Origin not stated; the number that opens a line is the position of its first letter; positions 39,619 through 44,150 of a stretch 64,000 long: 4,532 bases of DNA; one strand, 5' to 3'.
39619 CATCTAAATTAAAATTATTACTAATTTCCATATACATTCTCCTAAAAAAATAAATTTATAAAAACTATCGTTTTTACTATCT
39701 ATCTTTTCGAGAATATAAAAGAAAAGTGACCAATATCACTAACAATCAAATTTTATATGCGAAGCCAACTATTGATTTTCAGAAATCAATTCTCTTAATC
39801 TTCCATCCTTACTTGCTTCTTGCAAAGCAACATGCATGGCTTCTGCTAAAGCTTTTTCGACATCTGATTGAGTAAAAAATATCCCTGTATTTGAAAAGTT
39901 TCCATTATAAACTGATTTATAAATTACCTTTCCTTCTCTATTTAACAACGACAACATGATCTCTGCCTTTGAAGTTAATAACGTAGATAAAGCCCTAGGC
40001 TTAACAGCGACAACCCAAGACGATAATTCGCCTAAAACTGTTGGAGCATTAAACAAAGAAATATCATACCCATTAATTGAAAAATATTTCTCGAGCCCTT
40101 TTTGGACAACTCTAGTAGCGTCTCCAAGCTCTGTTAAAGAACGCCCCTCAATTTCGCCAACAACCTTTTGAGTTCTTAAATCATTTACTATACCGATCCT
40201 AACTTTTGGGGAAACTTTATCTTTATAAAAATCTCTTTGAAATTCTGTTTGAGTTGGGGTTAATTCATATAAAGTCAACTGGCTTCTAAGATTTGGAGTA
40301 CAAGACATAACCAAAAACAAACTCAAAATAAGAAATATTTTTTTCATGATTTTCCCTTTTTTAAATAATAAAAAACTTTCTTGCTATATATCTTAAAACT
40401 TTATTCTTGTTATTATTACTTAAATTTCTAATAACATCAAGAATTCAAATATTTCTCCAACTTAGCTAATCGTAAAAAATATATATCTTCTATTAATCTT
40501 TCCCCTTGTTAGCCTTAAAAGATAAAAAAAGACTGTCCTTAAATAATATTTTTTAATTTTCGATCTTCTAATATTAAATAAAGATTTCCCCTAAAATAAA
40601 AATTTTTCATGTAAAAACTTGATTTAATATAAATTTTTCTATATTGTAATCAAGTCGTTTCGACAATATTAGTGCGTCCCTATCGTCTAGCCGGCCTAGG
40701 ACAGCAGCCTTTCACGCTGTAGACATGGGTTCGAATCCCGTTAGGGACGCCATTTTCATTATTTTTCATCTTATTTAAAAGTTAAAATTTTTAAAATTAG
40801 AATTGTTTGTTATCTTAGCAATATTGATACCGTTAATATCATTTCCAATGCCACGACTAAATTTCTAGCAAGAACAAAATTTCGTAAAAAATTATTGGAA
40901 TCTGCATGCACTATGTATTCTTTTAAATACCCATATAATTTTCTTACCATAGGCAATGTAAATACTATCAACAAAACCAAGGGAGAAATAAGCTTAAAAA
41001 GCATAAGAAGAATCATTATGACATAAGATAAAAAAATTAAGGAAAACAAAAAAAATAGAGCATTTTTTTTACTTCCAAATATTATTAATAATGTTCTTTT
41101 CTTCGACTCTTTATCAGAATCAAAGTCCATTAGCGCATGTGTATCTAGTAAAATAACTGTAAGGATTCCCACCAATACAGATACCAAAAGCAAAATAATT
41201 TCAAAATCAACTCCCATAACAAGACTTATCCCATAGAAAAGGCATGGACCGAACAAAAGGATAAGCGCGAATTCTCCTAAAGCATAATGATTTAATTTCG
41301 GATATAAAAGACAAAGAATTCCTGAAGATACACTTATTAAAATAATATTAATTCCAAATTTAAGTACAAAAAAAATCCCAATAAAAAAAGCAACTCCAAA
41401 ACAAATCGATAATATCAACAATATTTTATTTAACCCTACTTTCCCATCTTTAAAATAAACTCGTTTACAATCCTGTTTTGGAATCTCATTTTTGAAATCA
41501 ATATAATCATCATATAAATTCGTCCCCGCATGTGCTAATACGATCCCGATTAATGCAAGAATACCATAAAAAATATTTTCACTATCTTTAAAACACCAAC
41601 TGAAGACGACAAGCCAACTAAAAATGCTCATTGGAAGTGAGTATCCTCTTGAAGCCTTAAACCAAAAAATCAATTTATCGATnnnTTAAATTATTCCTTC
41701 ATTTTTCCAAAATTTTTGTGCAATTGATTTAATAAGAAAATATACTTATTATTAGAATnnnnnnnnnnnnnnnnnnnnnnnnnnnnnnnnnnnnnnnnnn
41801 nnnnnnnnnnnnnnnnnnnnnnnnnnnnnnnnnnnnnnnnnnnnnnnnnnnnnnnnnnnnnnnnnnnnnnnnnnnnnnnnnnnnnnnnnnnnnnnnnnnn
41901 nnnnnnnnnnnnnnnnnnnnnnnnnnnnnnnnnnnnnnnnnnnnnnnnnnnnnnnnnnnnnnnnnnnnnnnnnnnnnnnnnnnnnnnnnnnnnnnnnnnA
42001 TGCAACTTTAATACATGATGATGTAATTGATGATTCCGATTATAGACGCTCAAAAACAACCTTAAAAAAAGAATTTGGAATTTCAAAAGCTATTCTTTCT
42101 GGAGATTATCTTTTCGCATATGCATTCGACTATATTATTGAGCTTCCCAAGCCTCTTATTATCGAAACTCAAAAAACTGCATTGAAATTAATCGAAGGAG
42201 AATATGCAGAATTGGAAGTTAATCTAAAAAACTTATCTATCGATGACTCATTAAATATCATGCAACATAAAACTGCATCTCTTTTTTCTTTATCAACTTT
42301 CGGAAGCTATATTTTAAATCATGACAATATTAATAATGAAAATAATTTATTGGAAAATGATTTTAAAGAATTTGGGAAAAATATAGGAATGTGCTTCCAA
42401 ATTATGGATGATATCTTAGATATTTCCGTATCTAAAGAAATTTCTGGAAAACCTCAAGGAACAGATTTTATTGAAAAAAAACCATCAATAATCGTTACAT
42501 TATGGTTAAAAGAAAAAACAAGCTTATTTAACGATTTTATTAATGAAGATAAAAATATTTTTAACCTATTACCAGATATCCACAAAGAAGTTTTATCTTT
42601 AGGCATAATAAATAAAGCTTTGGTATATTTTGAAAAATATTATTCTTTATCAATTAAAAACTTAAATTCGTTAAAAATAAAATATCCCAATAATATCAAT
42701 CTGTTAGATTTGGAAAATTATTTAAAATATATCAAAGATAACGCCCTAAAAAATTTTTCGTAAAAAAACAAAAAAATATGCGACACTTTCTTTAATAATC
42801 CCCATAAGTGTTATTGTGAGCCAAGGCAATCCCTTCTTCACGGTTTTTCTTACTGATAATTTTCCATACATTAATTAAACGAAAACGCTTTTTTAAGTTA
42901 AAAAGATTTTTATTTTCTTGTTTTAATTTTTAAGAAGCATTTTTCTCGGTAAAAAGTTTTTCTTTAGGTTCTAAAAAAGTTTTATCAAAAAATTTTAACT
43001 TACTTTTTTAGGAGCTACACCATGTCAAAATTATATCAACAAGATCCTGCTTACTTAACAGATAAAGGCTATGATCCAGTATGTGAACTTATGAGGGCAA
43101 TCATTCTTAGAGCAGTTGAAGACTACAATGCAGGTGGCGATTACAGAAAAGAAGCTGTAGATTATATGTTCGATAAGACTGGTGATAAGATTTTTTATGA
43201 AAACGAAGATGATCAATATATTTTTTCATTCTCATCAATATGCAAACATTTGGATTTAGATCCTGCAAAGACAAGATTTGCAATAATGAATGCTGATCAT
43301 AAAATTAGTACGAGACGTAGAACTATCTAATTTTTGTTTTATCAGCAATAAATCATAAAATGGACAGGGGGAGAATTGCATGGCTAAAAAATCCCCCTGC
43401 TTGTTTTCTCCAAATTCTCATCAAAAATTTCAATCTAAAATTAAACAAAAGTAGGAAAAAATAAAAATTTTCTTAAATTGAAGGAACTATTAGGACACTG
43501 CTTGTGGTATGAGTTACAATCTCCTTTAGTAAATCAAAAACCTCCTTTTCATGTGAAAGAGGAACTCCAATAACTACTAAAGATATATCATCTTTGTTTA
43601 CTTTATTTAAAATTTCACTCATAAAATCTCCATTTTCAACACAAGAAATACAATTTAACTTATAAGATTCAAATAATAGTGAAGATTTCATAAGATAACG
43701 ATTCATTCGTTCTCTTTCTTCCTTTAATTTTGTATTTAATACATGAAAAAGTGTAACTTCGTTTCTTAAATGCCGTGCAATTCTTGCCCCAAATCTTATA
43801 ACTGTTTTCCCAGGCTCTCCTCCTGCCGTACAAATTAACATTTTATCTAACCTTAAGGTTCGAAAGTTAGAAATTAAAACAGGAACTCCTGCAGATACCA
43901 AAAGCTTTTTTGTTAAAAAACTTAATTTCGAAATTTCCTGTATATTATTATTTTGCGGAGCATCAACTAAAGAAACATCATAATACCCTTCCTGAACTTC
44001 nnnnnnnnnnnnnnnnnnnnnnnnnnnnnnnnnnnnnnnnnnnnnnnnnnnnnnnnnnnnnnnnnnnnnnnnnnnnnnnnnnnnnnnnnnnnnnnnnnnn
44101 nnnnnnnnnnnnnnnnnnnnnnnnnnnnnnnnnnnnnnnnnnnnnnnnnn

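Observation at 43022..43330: Second copy of the small paralog family, wedged between menaquinone prenyl genes and the sulfate transporter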

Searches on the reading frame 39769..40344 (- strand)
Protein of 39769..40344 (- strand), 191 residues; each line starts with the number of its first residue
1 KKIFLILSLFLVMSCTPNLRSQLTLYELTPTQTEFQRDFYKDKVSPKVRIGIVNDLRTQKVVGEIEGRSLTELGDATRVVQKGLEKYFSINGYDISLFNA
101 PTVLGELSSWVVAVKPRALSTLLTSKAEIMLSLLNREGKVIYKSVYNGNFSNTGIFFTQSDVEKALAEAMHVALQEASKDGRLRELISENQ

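Call 92: search_protein_families(library=pfam, proteins=[window:39769-40344:-], max_evalue=0.001)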
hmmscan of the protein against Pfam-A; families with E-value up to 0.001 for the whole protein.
window:39769-40344:- (191 aa): 1 family
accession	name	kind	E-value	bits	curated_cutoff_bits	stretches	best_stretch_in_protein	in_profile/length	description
PF03923.18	Lipoprotein_16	-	8.2e-07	29.3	25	1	53-187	20-158/159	Uncharacterized lipoprotein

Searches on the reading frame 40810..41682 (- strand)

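Call 92: search_protein_families(library=pfam, proteins=[window:40810-41682:-], max_evalue=0.001)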
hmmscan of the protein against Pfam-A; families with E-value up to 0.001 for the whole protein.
window:40810-41682:- (290 aa): 1 family
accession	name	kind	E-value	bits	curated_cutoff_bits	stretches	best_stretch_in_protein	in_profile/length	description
PF01040.23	UbiA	-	1.7e-19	70.6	34.2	1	27-260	9-240/250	UbiA prenyltransferase family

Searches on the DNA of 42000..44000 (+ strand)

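Call 41: search_rna_families(source=window, start=42000, end=44000, threshold=evalue, max_evalue=1)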
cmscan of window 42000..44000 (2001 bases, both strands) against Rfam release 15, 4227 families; matches with E-value up to 1: 0.
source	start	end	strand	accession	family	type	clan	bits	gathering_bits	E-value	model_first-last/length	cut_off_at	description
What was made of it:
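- On Known RNA families (Rfam 15), for the leader: There is no hit in window 42000..44000 at E<=1 (call 41).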

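Call 64: search_rna_families(sources=[L028, L031, L036, L060, L065, L026, L072, L055, L009, L027, L076], threshold=gathering)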
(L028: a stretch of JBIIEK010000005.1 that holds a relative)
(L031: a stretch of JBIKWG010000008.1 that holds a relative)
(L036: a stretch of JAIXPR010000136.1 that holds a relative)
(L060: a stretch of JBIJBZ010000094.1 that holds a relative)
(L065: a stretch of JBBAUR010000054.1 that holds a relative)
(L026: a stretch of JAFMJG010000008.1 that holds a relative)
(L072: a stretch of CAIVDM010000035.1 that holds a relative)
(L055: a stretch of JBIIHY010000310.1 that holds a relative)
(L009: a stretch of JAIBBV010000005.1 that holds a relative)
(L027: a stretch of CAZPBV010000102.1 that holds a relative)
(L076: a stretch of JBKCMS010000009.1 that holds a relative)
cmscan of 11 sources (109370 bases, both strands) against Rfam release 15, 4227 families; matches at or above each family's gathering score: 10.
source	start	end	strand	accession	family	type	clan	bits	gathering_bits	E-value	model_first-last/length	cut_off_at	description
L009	4500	4574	+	RF00005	tRNA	Gene; tRNA;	CL00001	62.4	29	6.7e-11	1-71/71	no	tRNA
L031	6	80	+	RF00005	tRNA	Gene; tRNA;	CL00001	60.2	29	2.7e-10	1-71/71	no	tRNA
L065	7452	7526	-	RF00005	tRNA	Gene; tRNA;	CL00001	60.2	29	2.7e-10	1-71/71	no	tRNA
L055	947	1021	+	RF00005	tRNA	Gene; tRNA;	CL00001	60.2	29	2.7e-10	1-71/71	no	tRNA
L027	3408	3482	+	RF00005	tRNA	Gene; tRNA;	CL00001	60.1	29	2.9e-10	1-71/71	no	tRNA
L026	4440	4514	+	RF00005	tRNA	Gene; tRNA;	CL00001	58.4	29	8.5e-10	1-71/71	no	tRNA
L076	4414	4488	+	RF00005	tRNA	Gene; tRNA;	CL00001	58.4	29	8.5e-10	1-71/71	no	tRNA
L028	3415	3489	+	RF00005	tRNA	Gene; tRNA;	CL00001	56.9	29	2.1e-09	1-71/71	no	tRNA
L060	4447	4521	+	RF00005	tRNA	Gene; tRNA;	CL00001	56.5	29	2.8e-09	1-71/71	no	tRNA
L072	3600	3674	+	RF00005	tRNA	Gene; tRNA;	CL00001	56.5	29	2.8e-09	1-71/71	no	tRNA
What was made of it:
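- On Known RNA families (Rfam 15), for the leader: Across 11 loci only tRNAs reach the gathering score (call 64).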

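Call 68: search_rna_families(source=L032, start=5650, end=6050, threshold=evalue, max_evalue=5)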
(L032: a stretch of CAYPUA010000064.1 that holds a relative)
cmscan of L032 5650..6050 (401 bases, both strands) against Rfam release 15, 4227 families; matches with E-value up to 5: 0.
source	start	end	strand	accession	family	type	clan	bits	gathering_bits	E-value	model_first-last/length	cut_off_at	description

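Call 69: search_rna_families(source=L060, start=5650, end=6050, threshold=evalue, max_evalue=5)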
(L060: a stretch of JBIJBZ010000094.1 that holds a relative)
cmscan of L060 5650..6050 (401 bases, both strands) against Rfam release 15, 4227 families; matches with E-value up to 5: 0.
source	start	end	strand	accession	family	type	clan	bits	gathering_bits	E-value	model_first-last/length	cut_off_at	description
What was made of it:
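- On Known RNA families (Rfam 15), for the leader: L032 and L060 leaders give none at E<=5 (calls 68, 69).
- There is no Rfam match (calls 41, 64, 68, 69).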

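Call 75: build_rna_model(alignment_id=A7, structure=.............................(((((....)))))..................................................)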
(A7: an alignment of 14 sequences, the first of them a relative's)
Model R1 built from alignment A7 (14 sequences, 93 columns); structure: as given.
model positions 87; base pairs 5; branch points 0; effective number of sequences 3.44; information 0.654 bits per position. Calibrated on 0.2 Mb of random sequence (short: E-values are rough).
structure used (alignment columns):
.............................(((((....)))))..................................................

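Call 77: search_with_rna_model(model_id=R1, sources=[window, L001, L002, L003, L004, L005, L006, L007, L008, L009, L010, L011, L012, L013, L014, L015, L016, L017, L018, L019, L020, L021, L022, L023, L024, L025, L026, L027, L028, L029, L030, L031, L032, L033, L034, L035, L036, L037, L038, L039, L040, L041, L042, L043, L044, L045, L046, L047, L048, L049, L050, L051, L052, L053, L054, L055, L056, L057, L058, L059, L060, L061, L062, L063, L064, L065, L066, L067, L068, L069, L070, L071, L072, L073, L074, L075, L076, L077, L078, L079, L080, L081, L082, L083, L084], max_evalue=1, make_alignment=true)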
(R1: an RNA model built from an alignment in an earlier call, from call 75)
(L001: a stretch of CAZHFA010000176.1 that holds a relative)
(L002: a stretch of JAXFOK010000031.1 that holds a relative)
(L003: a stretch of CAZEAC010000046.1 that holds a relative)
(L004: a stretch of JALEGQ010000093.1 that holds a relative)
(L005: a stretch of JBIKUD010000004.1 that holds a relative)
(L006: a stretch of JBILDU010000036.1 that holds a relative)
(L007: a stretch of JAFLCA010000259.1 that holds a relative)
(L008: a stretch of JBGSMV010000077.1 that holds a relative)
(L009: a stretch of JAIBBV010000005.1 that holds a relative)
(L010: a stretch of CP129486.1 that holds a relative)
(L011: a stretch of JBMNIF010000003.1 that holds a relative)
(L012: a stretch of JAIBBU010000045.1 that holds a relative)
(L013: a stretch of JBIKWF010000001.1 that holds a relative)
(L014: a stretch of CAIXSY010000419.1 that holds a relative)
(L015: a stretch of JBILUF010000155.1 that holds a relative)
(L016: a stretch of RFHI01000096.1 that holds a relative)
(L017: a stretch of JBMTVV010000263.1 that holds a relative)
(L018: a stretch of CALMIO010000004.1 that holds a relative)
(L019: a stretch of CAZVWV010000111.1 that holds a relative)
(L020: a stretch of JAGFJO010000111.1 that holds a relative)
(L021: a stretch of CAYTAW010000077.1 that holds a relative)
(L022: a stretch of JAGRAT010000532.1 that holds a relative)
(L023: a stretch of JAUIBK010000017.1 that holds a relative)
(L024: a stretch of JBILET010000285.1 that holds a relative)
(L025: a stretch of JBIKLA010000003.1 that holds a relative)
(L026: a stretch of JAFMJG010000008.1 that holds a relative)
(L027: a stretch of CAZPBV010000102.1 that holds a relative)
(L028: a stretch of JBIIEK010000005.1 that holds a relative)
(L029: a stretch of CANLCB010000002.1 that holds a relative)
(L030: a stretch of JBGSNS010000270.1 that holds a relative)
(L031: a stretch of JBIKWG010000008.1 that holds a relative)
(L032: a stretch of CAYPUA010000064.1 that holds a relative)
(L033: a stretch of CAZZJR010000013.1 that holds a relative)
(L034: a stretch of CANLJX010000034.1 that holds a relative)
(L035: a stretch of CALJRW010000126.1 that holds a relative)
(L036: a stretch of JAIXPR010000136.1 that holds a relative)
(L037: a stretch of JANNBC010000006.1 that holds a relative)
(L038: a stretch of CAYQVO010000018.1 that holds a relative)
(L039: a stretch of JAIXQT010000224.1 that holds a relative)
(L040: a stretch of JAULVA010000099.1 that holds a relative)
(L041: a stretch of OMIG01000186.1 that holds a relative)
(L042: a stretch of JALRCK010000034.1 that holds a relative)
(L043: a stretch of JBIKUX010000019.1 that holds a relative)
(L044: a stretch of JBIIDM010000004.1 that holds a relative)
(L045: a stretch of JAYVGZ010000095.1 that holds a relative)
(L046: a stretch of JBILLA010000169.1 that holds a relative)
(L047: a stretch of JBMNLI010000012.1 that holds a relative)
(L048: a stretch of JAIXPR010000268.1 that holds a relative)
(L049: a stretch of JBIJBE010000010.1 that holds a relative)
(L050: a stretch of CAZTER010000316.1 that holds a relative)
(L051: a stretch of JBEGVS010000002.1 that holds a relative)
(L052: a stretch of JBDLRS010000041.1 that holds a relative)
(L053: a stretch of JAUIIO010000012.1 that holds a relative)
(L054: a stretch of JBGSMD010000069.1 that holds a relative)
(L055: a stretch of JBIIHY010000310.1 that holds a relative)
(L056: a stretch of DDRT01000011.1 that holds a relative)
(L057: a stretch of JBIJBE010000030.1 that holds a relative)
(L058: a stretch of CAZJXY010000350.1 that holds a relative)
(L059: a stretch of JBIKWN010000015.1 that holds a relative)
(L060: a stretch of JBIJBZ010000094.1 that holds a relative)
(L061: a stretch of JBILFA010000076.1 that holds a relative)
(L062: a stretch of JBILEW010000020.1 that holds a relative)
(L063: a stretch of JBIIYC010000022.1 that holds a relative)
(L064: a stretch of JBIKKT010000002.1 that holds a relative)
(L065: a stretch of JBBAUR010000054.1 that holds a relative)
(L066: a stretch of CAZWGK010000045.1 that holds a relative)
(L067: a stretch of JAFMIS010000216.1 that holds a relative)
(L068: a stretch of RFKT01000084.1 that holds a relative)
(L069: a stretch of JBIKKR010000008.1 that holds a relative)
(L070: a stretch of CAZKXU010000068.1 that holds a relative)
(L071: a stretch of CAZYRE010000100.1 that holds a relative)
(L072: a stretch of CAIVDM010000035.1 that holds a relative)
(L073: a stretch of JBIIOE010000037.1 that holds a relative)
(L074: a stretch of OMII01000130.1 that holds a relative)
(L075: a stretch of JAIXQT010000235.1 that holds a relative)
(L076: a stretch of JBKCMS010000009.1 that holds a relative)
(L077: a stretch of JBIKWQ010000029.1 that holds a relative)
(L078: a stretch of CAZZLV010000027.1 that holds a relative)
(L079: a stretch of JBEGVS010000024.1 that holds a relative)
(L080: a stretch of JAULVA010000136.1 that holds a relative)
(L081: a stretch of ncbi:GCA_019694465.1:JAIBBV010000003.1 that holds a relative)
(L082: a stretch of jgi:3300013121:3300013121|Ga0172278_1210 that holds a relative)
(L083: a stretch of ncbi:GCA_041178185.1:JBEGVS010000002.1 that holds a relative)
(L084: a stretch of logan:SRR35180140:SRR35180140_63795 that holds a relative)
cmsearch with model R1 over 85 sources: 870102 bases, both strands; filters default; matches with E-value up to 1: 31.
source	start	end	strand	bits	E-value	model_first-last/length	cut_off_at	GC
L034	5794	5880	+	91.2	9.6e-19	1-87/87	no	0.52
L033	1522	1608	+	90.6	1.3e-18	1-87/87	no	0.51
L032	5794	5880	+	90.4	1.5e-18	1-87/87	no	0.51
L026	5793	5880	+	89.8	2e-18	1-87/87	no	0.51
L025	5801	5888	+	85.7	2.1e-17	1-87/87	no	0.49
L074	5809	5897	+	83.4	7.3e-17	1-87/87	no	0.55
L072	5809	5897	+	83.2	8.4e-17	1-87/87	no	0.49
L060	5838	5925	+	82.1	1.5e-16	1-87/87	no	0.51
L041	5792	5880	+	79.8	5.6e-16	1-87/87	no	0.52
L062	5796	5882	+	78.5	1.2e-15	1-87/87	no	0.49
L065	5795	5881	+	76.7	3.1e-15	1-87/87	no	0.51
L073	5794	5880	+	76.1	4.3e-15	1-87/87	no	0.47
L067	246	334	+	74.7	9.9e-15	1-87/87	no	0.51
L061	248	335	+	74.4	1.1e-14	1-87/87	no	0.45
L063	5836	5924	+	70.3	1.1e-13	1-87/87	no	0.48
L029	5792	5880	+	54.7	6.8e-10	1-87/87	no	0.47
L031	5791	5879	+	52.7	2.1e-09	1-87/87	no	0.49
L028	5795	5882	+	44.9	1.7e-07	1-87/87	no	0.52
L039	5795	5887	+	42.3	7e-07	1-87/87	no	0.45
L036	1584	1676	+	40.9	1.5e-06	1-87/87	no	0.45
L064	5786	5879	+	39.1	4.4e-06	1-87/87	no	0.5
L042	5793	5886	+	38.4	6.3e-06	1-87/87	no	0.49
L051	5796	5888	+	38.3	6.7e-06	1-87/87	no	0.45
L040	3269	3361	+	38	7.9e-06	1-87/87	no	0.46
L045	4046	4131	+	36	2.4e-05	1-87/87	no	0.49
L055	2288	2382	+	34.7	5e-05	1-87/87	no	0.48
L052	5796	5888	+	34.3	6.3e-05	1-87/87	no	0.44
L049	5796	5888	+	30.9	0.00041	1-87/87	no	0.45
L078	3280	3348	+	24.2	0.018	1-87/87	no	0.51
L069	5823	5882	+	23.8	0.022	1-87/87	no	0.48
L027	5872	5957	+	17.5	0.76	1-87/87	no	0.43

Alignment A8: 31 matches aligned to the model, 143 columns, each read 5' to 3' on its own strand. Consensus structure (alignment columns), stored with it:
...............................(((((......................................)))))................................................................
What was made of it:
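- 42813..42848 (+): Weak hairpin (42813..42844) followed by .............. (42835..42848). This is the window's loose counterpart of the conserved leader element of other lineages. The CM R1 does not detect it (call 77).
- Structured leader: CM R1 gives 28-31 hits in 870 kb, all directly upstream of orthologues (call 77).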
